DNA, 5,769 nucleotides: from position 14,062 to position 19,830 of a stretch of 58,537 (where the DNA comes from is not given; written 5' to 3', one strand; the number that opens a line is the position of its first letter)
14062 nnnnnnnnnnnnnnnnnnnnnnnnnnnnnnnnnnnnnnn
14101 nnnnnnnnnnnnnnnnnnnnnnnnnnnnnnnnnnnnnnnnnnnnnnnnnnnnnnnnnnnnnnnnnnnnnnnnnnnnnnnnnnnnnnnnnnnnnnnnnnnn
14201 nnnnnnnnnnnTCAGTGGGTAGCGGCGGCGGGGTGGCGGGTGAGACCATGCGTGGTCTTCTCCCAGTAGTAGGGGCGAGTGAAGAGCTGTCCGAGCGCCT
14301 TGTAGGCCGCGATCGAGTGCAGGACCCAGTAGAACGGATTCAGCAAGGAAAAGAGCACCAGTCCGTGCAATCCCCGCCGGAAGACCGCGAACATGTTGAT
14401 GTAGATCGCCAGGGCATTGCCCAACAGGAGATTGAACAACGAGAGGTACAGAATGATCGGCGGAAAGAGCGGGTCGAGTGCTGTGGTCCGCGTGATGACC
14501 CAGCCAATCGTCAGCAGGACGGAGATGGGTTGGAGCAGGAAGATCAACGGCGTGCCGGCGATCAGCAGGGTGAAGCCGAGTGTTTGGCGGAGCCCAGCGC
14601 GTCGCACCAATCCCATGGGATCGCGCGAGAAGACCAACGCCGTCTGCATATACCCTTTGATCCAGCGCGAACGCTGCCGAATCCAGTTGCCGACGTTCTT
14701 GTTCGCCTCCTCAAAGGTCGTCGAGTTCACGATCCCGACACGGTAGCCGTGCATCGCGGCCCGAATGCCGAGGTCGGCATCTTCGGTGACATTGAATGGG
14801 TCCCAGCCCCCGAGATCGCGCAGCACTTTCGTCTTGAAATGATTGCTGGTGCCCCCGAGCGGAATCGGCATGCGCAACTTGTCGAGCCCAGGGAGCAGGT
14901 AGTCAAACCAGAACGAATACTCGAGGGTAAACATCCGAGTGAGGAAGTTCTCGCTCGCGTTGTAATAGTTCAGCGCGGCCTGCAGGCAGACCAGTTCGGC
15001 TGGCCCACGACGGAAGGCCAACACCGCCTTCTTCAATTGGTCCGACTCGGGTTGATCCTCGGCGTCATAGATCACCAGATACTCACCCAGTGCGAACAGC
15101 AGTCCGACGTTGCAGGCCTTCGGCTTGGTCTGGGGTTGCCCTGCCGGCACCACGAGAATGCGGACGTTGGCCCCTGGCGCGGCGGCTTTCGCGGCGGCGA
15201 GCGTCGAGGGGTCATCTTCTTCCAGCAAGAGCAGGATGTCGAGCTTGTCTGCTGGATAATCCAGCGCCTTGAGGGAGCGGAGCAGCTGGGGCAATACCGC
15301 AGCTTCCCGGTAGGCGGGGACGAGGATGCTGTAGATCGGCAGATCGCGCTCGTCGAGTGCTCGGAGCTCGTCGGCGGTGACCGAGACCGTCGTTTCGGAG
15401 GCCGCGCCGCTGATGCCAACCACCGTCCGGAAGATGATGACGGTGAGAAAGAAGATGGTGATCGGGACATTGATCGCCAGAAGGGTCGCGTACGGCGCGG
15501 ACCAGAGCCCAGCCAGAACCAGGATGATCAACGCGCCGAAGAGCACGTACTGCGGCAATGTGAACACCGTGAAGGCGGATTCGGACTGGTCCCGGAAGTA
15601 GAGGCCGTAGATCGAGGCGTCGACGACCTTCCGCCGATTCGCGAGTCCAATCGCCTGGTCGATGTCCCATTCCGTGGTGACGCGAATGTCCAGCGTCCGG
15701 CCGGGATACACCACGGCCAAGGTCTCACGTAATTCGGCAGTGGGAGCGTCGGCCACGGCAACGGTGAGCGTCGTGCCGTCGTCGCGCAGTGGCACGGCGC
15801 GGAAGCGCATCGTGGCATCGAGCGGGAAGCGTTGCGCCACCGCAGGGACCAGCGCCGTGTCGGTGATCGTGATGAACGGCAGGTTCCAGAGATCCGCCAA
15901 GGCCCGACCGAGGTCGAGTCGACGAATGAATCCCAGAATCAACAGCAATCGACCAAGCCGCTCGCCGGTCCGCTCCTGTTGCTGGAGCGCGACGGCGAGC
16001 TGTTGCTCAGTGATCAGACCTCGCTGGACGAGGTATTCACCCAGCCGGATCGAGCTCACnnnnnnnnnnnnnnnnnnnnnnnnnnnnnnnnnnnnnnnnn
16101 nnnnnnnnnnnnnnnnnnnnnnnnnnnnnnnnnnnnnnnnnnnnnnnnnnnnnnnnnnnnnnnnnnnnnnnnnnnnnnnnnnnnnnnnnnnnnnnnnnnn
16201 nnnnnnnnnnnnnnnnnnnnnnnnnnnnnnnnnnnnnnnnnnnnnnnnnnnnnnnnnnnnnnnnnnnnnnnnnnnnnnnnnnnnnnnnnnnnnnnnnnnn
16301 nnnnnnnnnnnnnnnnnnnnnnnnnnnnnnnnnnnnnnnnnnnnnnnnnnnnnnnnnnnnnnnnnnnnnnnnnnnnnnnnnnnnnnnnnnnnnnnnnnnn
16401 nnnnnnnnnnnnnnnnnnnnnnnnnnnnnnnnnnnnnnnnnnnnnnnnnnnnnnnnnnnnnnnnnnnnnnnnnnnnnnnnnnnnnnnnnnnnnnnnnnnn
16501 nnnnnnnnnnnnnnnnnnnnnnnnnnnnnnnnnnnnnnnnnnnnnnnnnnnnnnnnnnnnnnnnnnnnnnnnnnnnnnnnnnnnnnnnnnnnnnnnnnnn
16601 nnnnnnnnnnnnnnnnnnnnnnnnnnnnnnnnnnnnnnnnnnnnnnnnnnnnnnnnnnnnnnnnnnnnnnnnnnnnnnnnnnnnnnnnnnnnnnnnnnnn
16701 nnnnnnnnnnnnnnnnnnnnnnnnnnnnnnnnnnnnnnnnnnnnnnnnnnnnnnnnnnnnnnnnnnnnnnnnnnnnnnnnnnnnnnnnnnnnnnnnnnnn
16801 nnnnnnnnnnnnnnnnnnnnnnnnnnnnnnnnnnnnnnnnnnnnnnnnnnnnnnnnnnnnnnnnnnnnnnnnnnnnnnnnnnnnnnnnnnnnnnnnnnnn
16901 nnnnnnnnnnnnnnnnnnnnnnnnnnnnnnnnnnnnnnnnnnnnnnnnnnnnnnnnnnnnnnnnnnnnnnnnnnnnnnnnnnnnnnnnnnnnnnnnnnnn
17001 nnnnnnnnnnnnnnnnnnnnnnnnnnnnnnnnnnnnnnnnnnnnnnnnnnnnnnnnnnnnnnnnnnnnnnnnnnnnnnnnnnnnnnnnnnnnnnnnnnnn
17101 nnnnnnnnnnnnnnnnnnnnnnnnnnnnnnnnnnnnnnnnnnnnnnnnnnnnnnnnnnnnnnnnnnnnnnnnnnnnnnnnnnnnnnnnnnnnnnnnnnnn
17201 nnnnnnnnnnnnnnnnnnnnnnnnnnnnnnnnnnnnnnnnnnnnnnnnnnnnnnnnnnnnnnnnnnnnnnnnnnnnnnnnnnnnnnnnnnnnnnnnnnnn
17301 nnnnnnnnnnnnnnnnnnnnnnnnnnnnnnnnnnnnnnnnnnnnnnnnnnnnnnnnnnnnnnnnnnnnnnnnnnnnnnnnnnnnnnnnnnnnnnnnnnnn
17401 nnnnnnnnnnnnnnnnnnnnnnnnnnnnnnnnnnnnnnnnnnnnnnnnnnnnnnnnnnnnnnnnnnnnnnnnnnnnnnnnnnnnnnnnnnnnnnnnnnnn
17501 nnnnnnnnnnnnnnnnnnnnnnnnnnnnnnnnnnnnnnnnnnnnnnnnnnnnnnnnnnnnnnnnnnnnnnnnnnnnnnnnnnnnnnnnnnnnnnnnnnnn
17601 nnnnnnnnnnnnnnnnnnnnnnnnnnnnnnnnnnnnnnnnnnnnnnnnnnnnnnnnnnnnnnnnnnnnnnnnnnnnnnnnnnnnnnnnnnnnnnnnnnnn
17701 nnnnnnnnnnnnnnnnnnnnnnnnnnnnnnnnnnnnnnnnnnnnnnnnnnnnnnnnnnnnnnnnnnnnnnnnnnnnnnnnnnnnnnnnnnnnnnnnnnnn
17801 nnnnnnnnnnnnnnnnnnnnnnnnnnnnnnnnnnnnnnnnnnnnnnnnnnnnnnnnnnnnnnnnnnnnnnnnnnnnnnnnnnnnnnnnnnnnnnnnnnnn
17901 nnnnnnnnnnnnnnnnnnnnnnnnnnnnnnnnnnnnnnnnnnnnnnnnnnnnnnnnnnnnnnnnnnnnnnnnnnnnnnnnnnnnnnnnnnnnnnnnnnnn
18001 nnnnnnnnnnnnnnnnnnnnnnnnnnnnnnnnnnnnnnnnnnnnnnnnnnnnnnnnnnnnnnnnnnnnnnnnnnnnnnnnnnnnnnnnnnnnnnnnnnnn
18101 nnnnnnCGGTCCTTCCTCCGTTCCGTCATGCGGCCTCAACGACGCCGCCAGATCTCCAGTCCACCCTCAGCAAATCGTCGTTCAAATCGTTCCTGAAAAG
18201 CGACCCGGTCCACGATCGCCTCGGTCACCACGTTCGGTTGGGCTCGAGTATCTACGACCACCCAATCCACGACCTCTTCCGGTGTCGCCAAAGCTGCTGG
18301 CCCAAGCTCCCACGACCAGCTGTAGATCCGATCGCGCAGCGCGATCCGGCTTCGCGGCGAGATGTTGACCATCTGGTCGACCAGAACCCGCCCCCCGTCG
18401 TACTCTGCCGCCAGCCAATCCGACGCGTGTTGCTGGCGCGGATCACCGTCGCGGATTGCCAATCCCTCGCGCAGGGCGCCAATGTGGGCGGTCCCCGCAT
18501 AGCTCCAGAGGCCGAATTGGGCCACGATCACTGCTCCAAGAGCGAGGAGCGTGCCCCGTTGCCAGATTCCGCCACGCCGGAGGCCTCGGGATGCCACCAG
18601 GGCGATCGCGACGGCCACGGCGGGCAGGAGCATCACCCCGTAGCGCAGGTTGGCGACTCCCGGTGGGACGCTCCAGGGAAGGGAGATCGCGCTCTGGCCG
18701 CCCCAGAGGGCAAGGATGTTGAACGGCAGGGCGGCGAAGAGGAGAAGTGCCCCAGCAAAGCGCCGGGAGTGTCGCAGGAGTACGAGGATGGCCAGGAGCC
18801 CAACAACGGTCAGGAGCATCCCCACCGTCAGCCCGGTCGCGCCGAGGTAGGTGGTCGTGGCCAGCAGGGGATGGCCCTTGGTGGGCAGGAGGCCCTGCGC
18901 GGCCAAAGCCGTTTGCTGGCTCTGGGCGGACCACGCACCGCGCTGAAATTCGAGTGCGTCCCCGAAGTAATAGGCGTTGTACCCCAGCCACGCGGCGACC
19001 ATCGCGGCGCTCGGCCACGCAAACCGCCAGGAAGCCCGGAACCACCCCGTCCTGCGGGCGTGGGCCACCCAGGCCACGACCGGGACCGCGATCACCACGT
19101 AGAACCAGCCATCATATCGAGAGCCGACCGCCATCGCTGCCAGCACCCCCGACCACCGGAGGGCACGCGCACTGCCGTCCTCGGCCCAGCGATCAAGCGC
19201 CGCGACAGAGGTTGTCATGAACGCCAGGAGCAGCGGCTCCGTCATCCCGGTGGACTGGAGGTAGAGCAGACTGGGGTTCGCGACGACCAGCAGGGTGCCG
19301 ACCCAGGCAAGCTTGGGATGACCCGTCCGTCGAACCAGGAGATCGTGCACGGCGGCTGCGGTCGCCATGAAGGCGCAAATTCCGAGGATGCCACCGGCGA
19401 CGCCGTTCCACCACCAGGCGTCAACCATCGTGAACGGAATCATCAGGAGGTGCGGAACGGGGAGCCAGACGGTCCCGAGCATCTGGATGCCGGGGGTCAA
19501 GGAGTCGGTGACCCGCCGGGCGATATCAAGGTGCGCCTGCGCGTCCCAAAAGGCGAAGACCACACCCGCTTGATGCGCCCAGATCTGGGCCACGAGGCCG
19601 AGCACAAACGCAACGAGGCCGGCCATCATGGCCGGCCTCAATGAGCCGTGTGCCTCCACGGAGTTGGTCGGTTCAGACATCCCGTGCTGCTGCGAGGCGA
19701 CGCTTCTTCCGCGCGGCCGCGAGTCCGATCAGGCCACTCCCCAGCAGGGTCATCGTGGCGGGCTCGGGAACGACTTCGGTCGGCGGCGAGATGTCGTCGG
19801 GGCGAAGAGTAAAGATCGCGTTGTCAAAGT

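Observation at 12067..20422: Six-gene, translationally coupled synthase-type exopolysaccharide-like locus of uncharacterised composition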

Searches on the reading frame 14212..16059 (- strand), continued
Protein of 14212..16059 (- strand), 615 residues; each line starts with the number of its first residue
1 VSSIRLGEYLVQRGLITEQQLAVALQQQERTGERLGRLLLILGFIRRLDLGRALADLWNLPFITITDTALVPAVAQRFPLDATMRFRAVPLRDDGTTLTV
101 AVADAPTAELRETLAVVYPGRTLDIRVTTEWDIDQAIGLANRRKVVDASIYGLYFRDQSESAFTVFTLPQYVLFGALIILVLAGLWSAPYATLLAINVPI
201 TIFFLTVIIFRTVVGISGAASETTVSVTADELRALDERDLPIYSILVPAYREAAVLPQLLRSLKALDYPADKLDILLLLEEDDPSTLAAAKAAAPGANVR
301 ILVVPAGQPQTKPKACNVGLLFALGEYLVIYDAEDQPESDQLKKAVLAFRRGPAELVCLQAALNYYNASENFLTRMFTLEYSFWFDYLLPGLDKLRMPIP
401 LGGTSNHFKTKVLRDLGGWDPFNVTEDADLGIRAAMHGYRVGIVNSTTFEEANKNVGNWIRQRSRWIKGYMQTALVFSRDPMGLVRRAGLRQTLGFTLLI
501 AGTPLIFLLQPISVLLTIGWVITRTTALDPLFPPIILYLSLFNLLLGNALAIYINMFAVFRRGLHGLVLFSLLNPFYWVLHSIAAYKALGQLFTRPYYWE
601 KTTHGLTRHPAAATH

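Call 81: predict_structure(alignment_id=A9)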
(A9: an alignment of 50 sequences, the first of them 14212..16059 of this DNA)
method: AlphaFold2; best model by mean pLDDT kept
length: 615 residues; sequences in the alignment: 50
mean_pLDDT: 87.3   pTM: 0.86
mean pLDDT of the five models: 87.3, 85.3, 82.5, 80.8, 79.6
residues with pLDDT >= 90: 287; 70-90: 299; 50-70: 17; < 50: 12
segments of 3 or more residues with pLDDT < 50: 608-615
pLDDT, mean of each block of 10 residues (from residue 1): 79 94 88 83 88 91 88 91 90 95 92 94 93 86 82 60 83 94 94 91 92 88 73 89 93 85 91 92 87 84 84 90 93 90 95 91 87 90 88 89 83 89 82 91 89 89 92 91 93 93 93 87 82 86 84 80 85 88 96 86 59 36
secondary structure, 60 per line:
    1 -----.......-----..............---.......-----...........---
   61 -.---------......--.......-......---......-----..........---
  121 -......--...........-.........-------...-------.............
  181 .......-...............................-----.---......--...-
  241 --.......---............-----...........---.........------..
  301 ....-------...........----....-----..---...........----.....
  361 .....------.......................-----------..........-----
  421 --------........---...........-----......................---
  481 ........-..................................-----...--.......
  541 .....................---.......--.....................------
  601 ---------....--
elements in order: H6-12 H18-31 H35-41 H47-57 H72-77 H80-86 E88-93 E97-102 H108-117 E122-127 H130-140 H142-150 H168-187 H189-219 H229-234 E243-249 H253-264 E273-280 H284-292 E299-304 H312-322 E327-330 H341-351 E356-365 H372-394 E406-409 H410-415 H429-436 E440-450 H456-477 H481-488 H490-523 H534-561 H565-571 H574-594 H610-613

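Call 83: fold_search(model_id=the predicted structure, library=pdb)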
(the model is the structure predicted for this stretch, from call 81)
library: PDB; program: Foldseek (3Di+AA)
matches with E <= 10: 1145; with E <= 0.001: 303
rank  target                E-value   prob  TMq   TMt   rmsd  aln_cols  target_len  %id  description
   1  9b8v_E                3.3e-14  1.00  0.47  0.35  17.3       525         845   17  AlphaFold2 informed cryo-EM model of the E. coli cellulose synthase BcsAG3B6 complex (released 2025-02-19)
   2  4p00_A                4.0e-14  1.00  0.52  0.44  15.2       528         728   17  Bacterial Cellulose Synthase in complex with cyclic-di-GMP and UDP (released 2014-04-09)
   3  8smn_A                7.6e-14  1.00  0.46  0.53  14.9       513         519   14  Xenopus laevis hyaluronan synthase 1, nascent HA polymer bound state (released 2024-05-01)
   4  8smp_A                1.5e-13  1.00  0.48  0.55   7.7       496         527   15  Xenopus laevis hyaluronan synthase 1, UDP-bound, gating loop inserted state (released 2024-05-01)
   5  7sp7_A                1.6e-13  1.00  0.48  0.58   6.2       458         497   12  Chlorella virus hyaluronan synthase inhibited by UDP (released 2022-04-06)
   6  8smm_A                2.0e-13  1.00  0.45  0.53   7.8       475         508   16  Xenopus laevis hyaluronan synthase 1 (released 2024-05-01)
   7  5ej1_A                3.9e-13  1.00  0.51  0.44  15.9       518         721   18  Pre-translocation state of bacterial cellulose synthase (released 2016-03-30)
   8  7sp8_A                5.0e-13  1.00  0.44  0.53   7.2       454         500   13  Chlorella virus Hyaluronan Synthase bound to UDP-GlcNAc (released 2022-04-06)
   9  9fnn_A                5.0e-13  1.00  0.42  0.34  35.2       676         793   17  Cryo-EM structure of the c-di-GMP-saturated 'crown'less Bcs macrocomplex for cellulose secretion in E. coli (released 2024-10-16)
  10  8snc_A                8.3e-13  1.00  0.47  0.56   7.2       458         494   13  Chlorella virus Hyaluronan Synthase bound to GlcA extended GlcNAc primer (released 2024-05-01)
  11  7sp9_A                1.5e-12  1.00  0.36  0.43  15.8       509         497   13  Chlorella virus Hyaluronan Synthase in the GlcNAc-primed channel-closed state (released 2022-04-06)
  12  9yq5_A                1.6e-12  1.00  0.47  0.57   6.2       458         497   13  Chlorella virus hyaluronan synthase bound to an inserted UDP-GlcA (released 2025-12-10)
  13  8sne_A                1.7e-12  1.00  0.46  0.56   7.4       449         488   13  Chlorella virus Hyaluronan Synthase bound to GlcA extended GlcNAc primer and UDP (released 2024-05-01)
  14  9yq2_A                1.8e-12  1.00  0.44  0.55   8.2       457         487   12  Chlorella virus hyaluronan synthase bound to DDM (released 2025-12-10)
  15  9yq4_A                1.9e-12  1.00  0.46  0.56   7.9       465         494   13  Chlorella virus hyaluronan synthase bound to a proofreading UDP-GlcA (released 2025-12-10)
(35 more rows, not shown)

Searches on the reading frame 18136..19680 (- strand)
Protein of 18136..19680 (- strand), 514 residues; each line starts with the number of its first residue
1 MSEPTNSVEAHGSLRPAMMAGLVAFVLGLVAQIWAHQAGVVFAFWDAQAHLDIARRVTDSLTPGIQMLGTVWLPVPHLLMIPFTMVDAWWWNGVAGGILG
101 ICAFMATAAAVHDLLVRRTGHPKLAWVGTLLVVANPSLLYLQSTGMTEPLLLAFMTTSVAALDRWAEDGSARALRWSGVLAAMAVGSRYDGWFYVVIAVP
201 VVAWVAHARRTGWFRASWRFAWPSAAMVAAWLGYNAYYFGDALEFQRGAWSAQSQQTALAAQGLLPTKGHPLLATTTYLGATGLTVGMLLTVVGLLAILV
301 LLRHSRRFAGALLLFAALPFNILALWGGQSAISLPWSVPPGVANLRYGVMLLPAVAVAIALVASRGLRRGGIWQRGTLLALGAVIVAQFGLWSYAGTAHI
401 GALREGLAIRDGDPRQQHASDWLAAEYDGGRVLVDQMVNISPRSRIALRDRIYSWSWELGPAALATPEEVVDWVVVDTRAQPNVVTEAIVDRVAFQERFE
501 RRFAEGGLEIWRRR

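Call 3: search_protein_families(library=pfam, proteins=[window:18136-19680:-], max_evalue=0.1)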
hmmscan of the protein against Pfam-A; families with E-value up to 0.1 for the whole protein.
window:18136-19680:- (514 aa): 3 families
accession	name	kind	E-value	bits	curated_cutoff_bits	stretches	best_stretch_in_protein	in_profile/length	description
PF02366.24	PMT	-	0.00034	20.7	22.7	1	105-207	93-201/245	Dolichyl-phosphate-mannose-protein mannosyltransferase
PF13231.12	PMT_2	-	0.00042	21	26.1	1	101-221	28-145/160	Dolichyl-phosphate-mannose-protein mannosyltransferase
PF13273.12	DUF4064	-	0.014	16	32.1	0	274-318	54-97/102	Protein of unknown function (DUF4064)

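Call 4: search_protein_families(library=ncbifam, proteins=[window:18136-19680:-], max_evalue=0.1)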
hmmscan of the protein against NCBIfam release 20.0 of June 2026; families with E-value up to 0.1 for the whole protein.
window:18136-19680:- (514 aa): 0 families
